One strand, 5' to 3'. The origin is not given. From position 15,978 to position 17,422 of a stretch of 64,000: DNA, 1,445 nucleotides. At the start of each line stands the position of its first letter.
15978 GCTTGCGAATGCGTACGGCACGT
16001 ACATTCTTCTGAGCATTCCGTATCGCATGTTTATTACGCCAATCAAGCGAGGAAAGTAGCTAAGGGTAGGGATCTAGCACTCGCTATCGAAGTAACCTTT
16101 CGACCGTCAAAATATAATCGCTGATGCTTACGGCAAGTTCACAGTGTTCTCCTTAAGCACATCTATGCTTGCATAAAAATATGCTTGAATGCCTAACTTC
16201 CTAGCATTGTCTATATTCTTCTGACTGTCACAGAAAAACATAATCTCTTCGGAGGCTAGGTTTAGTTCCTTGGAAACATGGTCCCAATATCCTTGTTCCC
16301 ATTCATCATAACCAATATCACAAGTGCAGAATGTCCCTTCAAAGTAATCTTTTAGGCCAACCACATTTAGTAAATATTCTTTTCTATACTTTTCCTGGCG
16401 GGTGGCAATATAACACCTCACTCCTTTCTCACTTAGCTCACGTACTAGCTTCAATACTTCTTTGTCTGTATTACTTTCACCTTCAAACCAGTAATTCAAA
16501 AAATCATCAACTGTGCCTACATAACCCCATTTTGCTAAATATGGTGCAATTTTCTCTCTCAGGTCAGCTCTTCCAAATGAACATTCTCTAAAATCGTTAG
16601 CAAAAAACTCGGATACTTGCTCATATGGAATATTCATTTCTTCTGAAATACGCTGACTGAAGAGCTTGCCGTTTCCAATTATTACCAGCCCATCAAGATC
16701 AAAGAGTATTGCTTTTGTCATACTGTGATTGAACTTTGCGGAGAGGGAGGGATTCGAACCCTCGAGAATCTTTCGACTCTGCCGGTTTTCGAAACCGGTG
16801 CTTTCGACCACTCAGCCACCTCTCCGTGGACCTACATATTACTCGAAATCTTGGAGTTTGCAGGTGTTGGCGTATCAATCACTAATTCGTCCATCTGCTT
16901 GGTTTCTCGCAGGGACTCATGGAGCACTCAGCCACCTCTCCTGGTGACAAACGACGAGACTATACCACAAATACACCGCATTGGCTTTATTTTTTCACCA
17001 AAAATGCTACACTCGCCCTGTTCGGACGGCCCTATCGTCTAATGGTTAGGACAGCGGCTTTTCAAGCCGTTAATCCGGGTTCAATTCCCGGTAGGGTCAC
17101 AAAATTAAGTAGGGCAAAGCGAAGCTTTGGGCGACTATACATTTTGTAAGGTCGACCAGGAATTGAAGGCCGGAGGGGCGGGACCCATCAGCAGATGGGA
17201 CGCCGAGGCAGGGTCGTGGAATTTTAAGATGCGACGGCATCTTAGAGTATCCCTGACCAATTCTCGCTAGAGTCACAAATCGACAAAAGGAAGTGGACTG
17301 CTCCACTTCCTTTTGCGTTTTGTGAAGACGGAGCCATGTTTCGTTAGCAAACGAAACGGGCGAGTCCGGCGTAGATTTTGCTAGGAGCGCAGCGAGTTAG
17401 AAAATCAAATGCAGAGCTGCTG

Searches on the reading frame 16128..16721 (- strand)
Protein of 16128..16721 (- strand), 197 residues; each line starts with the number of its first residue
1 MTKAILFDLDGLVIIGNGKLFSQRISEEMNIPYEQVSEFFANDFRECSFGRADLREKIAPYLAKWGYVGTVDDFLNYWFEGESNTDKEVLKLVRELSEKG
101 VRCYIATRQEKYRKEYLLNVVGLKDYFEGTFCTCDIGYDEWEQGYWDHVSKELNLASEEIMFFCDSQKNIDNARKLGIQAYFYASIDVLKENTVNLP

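Call 77: find_encoding_contigs(protein=window:16128-16721:-, flank=5000, max_places=8)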
Protein window:16128-16721:- (197 aa): no gene with exactly this product is on record in the collection.

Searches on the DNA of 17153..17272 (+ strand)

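Call 50: build_rna_model(alignment_id=A2, structure=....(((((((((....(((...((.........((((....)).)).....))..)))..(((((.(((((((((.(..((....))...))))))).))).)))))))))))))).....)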
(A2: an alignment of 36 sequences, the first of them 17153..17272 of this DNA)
Model R1 built from alignment A2 (36 sequences, 122 columns); structure: as given.
model positions 116; base pairs 35; branch points 1; effective number of sequences 1.63; information 0.591 bits per position. Calibrated on 0.2 Mb of random sequence (short: E-values are rough).
structure used (alignment columns):
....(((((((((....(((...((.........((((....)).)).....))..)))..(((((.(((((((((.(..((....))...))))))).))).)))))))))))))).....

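Call 51: search_with_rna_model(model_id=R1, source=window, filters=off, max_evalue=10, show_alignments=8)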
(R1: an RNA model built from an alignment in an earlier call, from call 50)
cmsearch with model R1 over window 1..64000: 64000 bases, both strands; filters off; matches with E-value up to 10: 45.
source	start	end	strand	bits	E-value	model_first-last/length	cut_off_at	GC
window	60229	60344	-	113.7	5.6e-33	1-116/116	no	0.65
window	17153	17272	+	86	2.2e-24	1-116/116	no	0.57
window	5870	5987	-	32.9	6.1e-08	1-116/116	no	0.58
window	5698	5815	-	31.9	1.3e-07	1-116/116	no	0.59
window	19488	19602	+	29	1e-06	1-116/116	no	0.62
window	17310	17397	+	26.4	6.5e-06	1-116/116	no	0.52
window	59360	59485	-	20.1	0.00058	8-107/116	no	0.47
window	60676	60809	+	18.2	0.0022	1-116/116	no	0.62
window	17424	17454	+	16.1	0.01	65-95/116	no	0.29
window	16744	16779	+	11.7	0.23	1-116/116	no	0.53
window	948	977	+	11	0.39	1-116/116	no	0.6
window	47856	47884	+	10.6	0.52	1-116/116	no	0.72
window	9987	10019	-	10.1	0.73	1-116/116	no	0.61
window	9989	10021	+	9.7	0.94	1-116/116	no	0.64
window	17282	17315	-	9.7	0.94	1-116/116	no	0.47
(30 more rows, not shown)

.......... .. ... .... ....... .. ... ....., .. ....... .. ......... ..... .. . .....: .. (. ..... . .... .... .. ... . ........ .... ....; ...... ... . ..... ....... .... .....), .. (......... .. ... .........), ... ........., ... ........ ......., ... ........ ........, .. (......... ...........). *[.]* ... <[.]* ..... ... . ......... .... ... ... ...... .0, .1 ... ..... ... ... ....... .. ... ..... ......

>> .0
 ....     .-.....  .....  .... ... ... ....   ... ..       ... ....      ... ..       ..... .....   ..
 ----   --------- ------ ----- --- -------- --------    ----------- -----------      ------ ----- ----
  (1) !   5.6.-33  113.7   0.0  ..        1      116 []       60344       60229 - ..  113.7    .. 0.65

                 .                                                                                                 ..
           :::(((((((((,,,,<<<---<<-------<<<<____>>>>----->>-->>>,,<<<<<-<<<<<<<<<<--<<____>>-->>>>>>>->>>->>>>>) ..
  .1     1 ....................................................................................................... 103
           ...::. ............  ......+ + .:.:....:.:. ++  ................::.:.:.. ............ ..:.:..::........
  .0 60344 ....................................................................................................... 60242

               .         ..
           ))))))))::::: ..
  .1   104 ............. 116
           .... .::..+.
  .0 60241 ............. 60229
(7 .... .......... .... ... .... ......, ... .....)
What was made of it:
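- All hits are on the tRNA-sense strand, and nothing away from tRNAs scores below E of about 0.2 (call 51).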

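Call 53: search_with_rna_model(model_id=R1, sources=[L003, L004, L005, L006, L007, L008, L009, L010, L011, L012, L013, L014, L015, L016, L017, L018, L019, L020, L021, L022, L023, L024, L025, L026, L027, L028, L029, L030, L031, L032, L033, L034, L035, L036, L037, L038, L039, L040, L041, L042, L043, L044, L045, L046, L047, L048, L049, L050, L051, L052, L053, L054, L055, L056, L057, L058, L059, L060, L061, L062, L063, L064, L065, L066, L067, L068, L069, L070, L071, L072, L073, L074, L075, L076, L077, L078, L079, L080, L081, L082, L083, L084, L085, L086, L087, L088, L089, L090, L091, L092, L093, L094, L095, L096, L097, L098, L099, L100, L101, L102], max_evalue=0.001, make_alignment=true)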
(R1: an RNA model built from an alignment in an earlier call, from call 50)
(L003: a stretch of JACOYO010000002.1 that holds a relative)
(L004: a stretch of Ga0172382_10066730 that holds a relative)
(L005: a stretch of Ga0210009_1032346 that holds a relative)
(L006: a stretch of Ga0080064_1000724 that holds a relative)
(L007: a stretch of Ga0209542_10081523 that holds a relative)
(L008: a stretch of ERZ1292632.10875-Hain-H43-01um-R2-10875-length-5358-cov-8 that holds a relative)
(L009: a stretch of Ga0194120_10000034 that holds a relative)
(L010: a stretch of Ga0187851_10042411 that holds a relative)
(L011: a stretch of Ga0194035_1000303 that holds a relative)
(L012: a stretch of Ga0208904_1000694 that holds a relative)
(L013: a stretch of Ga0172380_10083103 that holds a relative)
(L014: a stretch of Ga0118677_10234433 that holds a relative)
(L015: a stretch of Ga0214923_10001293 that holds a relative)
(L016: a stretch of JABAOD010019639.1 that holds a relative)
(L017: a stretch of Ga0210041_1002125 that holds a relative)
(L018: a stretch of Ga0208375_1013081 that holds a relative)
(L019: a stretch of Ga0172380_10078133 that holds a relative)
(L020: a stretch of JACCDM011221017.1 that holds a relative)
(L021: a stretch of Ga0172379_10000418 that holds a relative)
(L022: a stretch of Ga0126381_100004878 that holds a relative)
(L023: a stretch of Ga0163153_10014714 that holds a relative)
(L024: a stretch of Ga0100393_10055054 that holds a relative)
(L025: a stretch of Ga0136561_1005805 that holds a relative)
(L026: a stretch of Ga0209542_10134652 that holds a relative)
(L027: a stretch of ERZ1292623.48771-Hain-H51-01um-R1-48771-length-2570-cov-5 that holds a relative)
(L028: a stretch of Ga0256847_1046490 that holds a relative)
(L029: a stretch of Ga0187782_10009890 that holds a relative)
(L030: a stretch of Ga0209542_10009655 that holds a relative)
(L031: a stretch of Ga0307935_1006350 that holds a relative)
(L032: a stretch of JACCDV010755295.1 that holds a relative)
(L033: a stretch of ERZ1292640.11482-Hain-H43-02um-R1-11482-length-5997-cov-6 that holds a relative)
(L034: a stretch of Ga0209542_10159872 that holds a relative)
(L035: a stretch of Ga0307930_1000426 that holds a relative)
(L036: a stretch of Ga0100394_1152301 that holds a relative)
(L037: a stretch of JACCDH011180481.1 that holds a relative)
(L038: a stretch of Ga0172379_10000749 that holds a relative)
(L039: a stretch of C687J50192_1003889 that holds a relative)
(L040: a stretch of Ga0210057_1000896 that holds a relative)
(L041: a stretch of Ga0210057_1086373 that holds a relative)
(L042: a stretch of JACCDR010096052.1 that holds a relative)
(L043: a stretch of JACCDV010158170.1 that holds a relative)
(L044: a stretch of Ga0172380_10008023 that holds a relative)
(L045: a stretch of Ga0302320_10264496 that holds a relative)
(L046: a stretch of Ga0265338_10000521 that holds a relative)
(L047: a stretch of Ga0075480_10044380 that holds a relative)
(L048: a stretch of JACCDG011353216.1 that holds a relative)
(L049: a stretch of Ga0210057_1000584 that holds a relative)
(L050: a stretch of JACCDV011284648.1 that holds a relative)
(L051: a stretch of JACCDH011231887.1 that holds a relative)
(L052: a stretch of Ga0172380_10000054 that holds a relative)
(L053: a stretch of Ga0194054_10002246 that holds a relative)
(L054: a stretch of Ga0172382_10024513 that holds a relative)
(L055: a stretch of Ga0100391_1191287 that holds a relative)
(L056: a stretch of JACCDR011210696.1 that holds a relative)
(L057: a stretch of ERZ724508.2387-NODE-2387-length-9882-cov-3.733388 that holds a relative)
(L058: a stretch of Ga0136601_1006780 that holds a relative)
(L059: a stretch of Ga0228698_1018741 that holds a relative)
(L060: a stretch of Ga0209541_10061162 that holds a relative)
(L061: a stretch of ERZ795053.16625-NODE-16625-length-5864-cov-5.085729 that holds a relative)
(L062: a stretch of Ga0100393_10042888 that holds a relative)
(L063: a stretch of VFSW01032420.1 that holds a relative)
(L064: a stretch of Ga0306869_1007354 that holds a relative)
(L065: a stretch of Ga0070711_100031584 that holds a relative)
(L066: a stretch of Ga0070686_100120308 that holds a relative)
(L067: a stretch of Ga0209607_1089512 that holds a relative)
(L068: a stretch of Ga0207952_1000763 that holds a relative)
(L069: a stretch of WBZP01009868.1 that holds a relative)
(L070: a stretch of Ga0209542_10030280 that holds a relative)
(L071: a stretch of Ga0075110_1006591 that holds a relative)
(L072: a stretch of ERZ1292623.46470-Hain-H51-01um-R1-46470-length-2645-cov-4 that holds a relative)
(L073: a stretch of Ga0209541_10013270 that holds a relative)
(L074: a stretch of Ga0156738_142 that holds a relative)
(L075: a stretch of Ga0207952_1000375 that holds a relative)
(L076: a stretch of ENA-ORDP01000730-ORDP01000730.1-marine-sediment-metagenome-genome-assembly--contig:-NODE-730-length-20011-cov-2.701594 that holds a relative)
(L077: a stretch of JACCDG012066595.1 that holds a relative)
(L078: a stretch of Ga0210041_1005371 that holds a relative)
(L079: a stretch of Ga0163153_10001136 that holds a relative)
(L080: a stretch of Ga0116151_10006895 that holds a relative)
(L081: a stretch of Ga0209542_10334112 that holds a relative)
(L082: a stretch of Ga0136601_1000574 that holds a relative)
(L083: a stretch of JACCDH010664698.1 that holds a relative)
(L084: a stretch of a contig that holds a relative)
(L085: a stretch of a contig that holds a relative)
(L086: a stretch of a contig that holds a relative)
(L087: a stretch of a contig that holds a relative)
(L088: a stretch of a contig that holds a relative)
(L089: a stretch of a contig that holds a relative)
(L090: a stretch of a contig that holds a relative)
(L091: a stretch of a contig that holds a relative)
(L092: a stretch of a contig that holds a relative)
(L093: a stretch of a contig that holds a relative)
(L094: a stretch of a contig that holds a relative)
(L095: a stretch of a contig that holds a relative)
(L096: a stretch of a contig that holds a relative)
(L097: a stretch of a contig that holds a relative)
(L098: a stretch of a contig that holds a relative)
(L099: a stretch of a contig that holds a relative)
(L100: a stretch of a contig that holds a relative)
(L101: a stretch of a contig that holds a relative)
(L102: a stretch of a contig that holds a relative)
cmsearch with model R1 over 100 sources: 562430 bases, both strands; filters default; matches with E-value up to 0.001: 130.
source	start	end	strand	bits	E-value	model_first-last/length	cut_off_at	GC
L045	390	505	+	121.8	1.6e-34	1-116/116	no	0.66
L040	442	558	+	119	1.1e-33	1-116/116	no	0.55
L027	1780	1895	-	116.9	5.1e-33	1-116/116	no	0.52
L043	57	174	+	116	1e-32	1-116/116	no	0.52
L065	620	735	+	115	2e-32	1-116/116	no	0.53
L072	420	537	-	114.5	2.9e-32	1-116/116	no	0.5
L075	2419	2534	+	114.1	3.7e-32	1-116/116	no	0.64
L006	163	279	+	113.9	4.4e-32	1-116/116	no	0.67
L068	1313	1429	-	113.8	4.8e-32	1-116/116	no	0.66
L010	2000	2116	+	113.4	6.4e-32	1-116/116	no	0.64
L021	11541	11658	-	112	1.7e-31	1-116/116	no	0.59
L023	1111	1228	-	111.7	2.1e-31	1-116/116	no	0.53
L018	4290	4406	-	111.4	2.6e-31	1-116/116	no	0.43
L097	1172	1287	+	111.2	2.9e-31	1-116/116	no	0.54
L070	2259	2375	+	111.2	2.9e-31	1-116/116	no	0.64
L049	11787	11903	+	110.7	4.2e-31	1-116/116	no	0.5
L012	6839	6955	-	109.7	8.7e-31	1-116/116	no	0.47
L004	1837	1953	-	109.3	1.1e-30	1-116/116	no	0.44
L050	2237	2352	+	108.3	2.4e-30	1-116/116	no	0.54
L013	664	780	+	108.3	2.4e-30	1-116/116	no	0.62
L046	1466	1582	+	107.6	3.9e-30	1-116/116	no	0.68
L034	857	971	-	106.9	6.4e-30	1-116/116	no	0.48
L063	6228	6345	+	106.6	7.9e-30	1-116/116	no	0.52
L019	2233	2349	+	105.6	1.6e-29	1-116/116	no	0.62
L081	721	838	-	105.6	1.6e-29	1-116/116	no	0.53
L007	1046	1162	+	105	2.6e-29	1-116/116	no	0.5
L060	1656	1772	+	105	2.6e-29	1-116/116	no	0.5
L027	1556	1670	-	105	2.6e-29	1-116/116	no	0.52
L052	6404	6521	-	104.9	2.7e-29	1-116/116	no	0.52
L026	2402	2519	-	103.9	5.6e-29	1-116/116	no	0.6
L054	2933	3049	-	103.7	6.2e-29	1-116/116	no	0.44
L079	12236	12351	+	103.2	8.9e-29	1-116/116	no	0.52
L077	2792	2907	+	102.8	1.2e-28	1-116/116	no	0.55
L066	649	763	-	102.8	1.2e-28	1-116/116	no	0.62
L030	3279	3396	+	101.1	4e-28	1-116/116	no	0.57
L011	5386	5502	-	99.3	1.5e-27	1-116/116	no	0.58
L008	5128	5245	-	98.1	3.4e-27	1-116/116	no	0.46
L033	636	750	+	97.7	4.5e-27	1-116/116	no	0.63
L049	3255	3371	-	97.4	5.5e-27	1-116/116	no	0.43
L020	5875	5990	+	95.9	1.6e-26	1-116/116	no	0.57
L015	4583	4699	+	95.7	1.8e-26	1-116/116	no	0.5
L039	2532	2646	-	95.4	2.4e-26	1-116/116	no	0.5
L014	150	266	+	94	6.6e-26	1-116/116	no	0.5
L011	642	757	-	93.3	1e-25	1-116/116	no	0.55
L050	2114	2230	+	91.1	5.2e-25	1-116/116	no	0.53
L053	3395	3529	-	91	5.4e-25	1-116/116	no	0.49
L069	1503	1618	+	89.8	1.3e-24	1-116/116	no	0.59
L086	12320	12452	+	89.5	1.6e-24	1-116/116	no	0.58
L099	2258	2429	-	88.1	4.3e-24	1-116/116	no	0.55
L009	276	388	+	87.7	5.7e-24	1-116/116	no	0.66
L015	2219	2332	-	85.1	3.7e-23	1-116/116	no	0.56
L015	2003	2116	-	83.7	9.7e-23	1-116/116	no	0.57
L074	853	977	+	79.3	2.2e-21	1-116/116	no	0.52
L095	7578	7689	+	77.4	9.1e-21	1-116/116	no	0.6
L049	7355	7471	+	77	1.2e-20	1-116/116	no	0.49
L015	1292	1408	+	75.9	2.7e-20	1-116/116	no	0.48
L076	8200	8326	-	75.7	2.9e-20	1-116/116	no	0.51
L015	1160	1267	+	69.7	2.1e-18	1-116/116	no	0.49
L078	3532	3656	-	68.7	4.4e-18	1-116/116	no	0.49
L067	131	247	-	67.8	8.6e-18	1-116/116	no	0.54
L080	7131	7247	+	67.8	8.6e-18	1-116/116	no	0.54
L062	1548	1670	-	67.2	1.3e-17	1-116/116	no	0.53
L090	5260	5400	-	67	1.5e-17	1-116/116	no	0.52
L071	484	591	-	65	6.3e-17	1-116/116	no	0.5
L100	1848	1988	-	64.9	6.4e-17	1-116/116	no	0.44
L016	5057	5181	+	64.9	6.8e-17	1-116/116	no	0.44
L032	1029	1159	+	64.6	8e-17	1-116/116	no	0.56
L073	3833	3968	+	63.8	1.5e-16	1-116/116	no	0.5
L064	1983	2090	+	63.7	1.6e-16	1-116/116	no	0.44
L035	6600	6728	+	63.4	2e-16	1-116/116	no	0.5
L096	3089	3201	-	62.5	3.6e-16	1-116/116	no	0.5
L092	1504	1628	-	62.4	3.9e-16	1-116/116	no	0.5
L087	2779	2919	+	62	5.2e-16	1-116/116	no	0.47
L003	1450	1593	+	62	5.4e-16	1-116/116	no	0.51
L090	4025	4140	-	61.9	5.8e-16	1-116/116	no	0.61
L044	7872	7990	-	61.2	9.6e-16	1-116/116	no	0.5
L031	880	987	+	61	1.1e-15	1-116/116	no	0.44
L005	1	121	+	60.6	1.4e-15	5-116/116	5'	0.47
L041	1942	2062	-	60.6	1.4e-15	5-116/116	5'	0.47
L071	606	735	-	60.2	1.9e-15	1-116/116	no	0.52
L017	379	523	-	60.1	2e-15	1-116/116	no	0.48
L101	380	520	+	60.1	2e-15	1-116/116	no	0.42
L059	216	325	-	59.8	2.4e-15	1-116/116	no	0.55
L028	1422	1546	+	59.6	2.9e-15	1-116/116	no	0.56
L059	1169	1304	+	59.2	3.8e-15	1-116/116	no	0.51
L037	245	374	+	58.5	6.4e-15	1-116/116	no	0.53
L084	542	682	+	58.3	7.4e-15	1-116/116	no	0.47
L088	645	785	+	58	9.3e-15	1-116/116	no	0.53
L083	61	174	-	57.6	1.2e-14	1-116/116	no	0.51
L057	5863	6007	-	57.4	1.4e-14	1-116/116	no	0.46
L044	1027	1142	+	55.4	5.7e-14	1-116/116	no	0.49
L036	966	1086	+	55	8e-14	1-116/116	no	0.45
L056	4147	4271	-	54.3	1.3e-13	1-116/116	no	0.53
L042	941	1048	+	53.5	2.3e-13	1-116/116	no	0.49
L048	680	788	+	52.5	4.8e-13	1-116/116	no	0.5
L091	1419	1546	+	52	6.4e-13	1-116/116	no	0.54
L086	13680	13822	-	51.6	8.7e-13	1-116/116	no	0.44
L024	74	189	+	50.9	1.4e-12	1-116/116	no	0.48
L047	2437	2554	-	50.4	2e-12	1-116/116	no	0.5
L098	2951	3032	-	49.8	3.1e-12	35-116/116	5'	0.6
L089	242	361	+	49.8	3.1e-12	1-116/116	no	0.52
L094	94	198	+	49.1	5e-12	1-116/116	no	0.5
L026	2251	2362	-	47.9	1.2e-11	1-116/116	no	0.68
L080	6221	6353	+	44.4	1.4e-10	1-116/116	no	0.48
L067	1025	1157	-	44.4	1.4e-10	1-116/116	no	0.48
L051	1490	1594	+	44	2e-10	1-116/116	no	0.47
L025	1143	1269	-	44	2.1e-10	1-116/116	no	0.48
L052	11028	11141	-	42.9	4.4e-10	1-116/116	no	0.43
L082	5812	5938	-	42.5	5.9e-10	1-116/116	no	0.49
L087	3234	3350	+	42.2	7.2e-10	1-116/116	no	0.46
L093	3871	3999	+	40.5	2.4e-09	1-116/116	no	0.5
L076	8385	8507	-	40.4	2.6e-09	1-116/116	no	0.43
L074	385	509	+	40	3.3e-09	1-116/116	no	0.46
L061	1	66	+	38.3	1.2e-08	52-116/116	5'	0.47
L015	6733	6853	+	37.7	1.8e-08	1-116/116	no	0.5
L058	2115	2235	+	36.2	5.2e-08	1-116/116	no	0.4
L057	6990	7117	-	34.8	1.4e-07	1-116/116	no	0.58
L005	720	860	+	33.7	3e-07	1-116/116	no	0.46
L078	2793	2933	-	33.7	3e-07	1-116/116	no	0.46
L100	2045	2187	-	33.6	3.3e-07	1-116/116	no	0.5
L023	1408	1499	-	33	4.9e-07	1-116/116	no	0.51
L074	1201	1340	+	32.3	8.6e-07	1-116/116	no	0.44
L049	7546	7666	+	31.5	1.5e-06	1-116/116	no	0.53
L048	1901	2032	+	29.7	5.3e-06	1-116/116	no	0.45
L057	1272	1412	+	29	8.9e-06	1-116/116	no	0.47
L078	3831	3973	-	27.2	3.2e-05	1-116/116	no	0.48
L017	584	725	-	25.8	8.4e-05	1-116/116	no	0.42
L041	1764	1886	-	24.9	0.00016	1-116/116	no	0.48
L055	780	917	+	23.5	0.00044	1-116/116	no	0.43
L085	1395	1532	-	23.5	0.00044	1-116/116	no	0.43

Alignment A3: 130 matches aligned to the model, 260 columns, each read 5' to 3' on its own strand. Consensus structure (alignment columns), stored with it:
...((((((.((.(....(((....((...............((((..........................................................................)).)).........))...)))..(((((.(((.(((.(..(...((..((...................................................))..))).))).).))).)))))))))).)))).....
